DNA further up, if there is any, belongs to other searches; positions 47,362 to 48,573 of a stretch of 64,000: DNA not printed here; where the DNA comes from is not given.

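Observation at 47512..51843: A shared C-terminal beta module links the PAAR tip protein to two neighbouring ORFs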

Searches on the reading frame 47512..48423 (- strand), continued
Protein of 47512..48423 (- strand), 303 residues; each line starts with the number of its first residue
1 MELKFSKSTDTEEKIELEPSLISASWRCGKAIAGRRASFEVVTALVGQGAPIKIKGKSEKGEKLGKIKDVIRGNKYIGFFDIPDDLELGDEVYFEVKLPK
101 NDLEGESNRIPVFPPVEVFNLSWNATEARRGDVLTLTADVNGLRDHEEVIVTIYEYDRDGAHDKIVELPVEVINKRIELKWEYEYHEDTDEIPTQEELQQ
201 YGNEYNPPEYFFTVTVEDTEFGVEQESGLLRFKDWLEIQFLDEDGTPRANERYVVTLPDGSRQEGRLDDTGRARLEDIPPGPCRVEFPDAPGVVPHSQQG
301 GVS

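Call 44: fold_search(model_id=the predicted structure, library=pdb)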
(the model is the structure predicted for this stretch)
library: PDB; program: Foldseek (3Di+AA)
matches with E <= 10: 1969; with E <= 0.001: 364
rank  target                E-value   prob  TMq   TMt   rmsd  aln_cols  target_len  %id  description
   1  9u61_E                3.1e-11  1.00  0.27  0.06  22.0       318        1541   12  CP/MBL pathways C3 convertase C4b2a and C3 complex (released 2026-01-14)
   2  7b2m_A                3.5e-11  1.00  0.27  0.13  21.6       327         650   12  Cryo-EM structure of complement C4b in complex with nanobody E3 (released 2022-03-02)
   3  9u60_E                4.3e-11  1.00  0.27  0.06  21.5       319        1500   12  C3 convertases zymogen C4b2 in loading state (released 2026-01-14)
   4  5jpm_A                3.8e-10  1.00  0.27  0.13  21.2       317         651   13  Structure of the complex of human complement C4 with MASP-2 rebuilt using iMDFF (released 2016-08-10)
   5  8uh2_A                1.1e-09  1.00  0.28  0.14  20.3       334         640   10  Complex of C3b with the inhibitor albicin (released 2024-05-08)
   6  6rur_A                1.3e-09  1.00  0.27  0.13  20.4       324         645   12  Structure of the SCIN stabilized C3bBb convertase bound to properdin (released 2019-08-21)
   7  9fx3_A                1.3e-09  1.00  0.27  0.07  19.1       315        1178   14  Structure of active human CD109 (released 2025-03-19)
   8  5hcc_B                1.6e-09  1.00  0.27  0.13  20.9       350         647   10  Ternary complex of human Complement C5 with Ornithodoros moubata OmCI and Dermacentor andersoni RaCI3. (released 2016-03-30)
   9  9u5z_E                2.1e-09  1.00  0.27  0.06  21.8       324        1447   12  C3 convertases zymogen C4b2 in activation state (released 2026-01-14)
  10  6tav_D                2.1e-09  1.00  0.27  0.07  19.8       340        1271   11  Crystal structure of endopeptidase-induced alpha2-macroglobulin (released 2021-05-12)
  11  9fx2                  2.4e-09  1.00  0.27  0.08  19.4       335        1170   13  Structure of methylamine activated CD109 (released 2025-03-19)
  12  8ayh_B                2.7e-09  1.00  0.25  0.09  20.9       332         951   13  Structure of Complement C5 in Complex with small molecule inhibitor and CVF (released 2022-12-21)
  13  8cml_E                2.9e-09  1.00  0.28  0.14  20.2       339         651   11  Cryo-EM structure of complement C5 in complex with nanobodies UNbC5-1 and UNbC5-2 (released 2023-09-27)
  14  8coe_C                3.5e-09  1.00  0.28  0.14  20.2       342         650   10  complement C5 in complex with the LCP0195 nanobody (released 2024-01-03)
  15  9qk2_F                4.2e-09  1.00  0.28  0.14  21.2       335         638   11  Structure of the Complement classical and lectin pathway C3 convertase in complex with substrate C3 (released 2025-12-24)
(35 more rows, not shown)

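Call 87: list_cluster_members(proteins=[P0001, P0121])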
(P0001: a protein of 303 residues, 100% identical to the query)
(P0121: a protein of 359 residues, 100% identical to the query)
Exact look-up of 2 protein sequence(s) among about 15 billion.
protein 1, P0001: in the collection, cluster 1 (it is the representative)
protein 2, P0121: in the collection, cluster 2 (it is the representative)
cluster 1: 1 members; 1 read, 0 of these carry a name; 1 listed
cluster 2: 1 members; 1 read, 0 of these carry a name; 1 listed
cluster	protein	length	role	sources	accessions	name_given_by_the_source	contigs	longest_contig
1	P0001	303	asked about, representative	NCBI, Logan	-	-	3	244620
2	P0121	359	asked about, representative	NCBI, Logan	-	-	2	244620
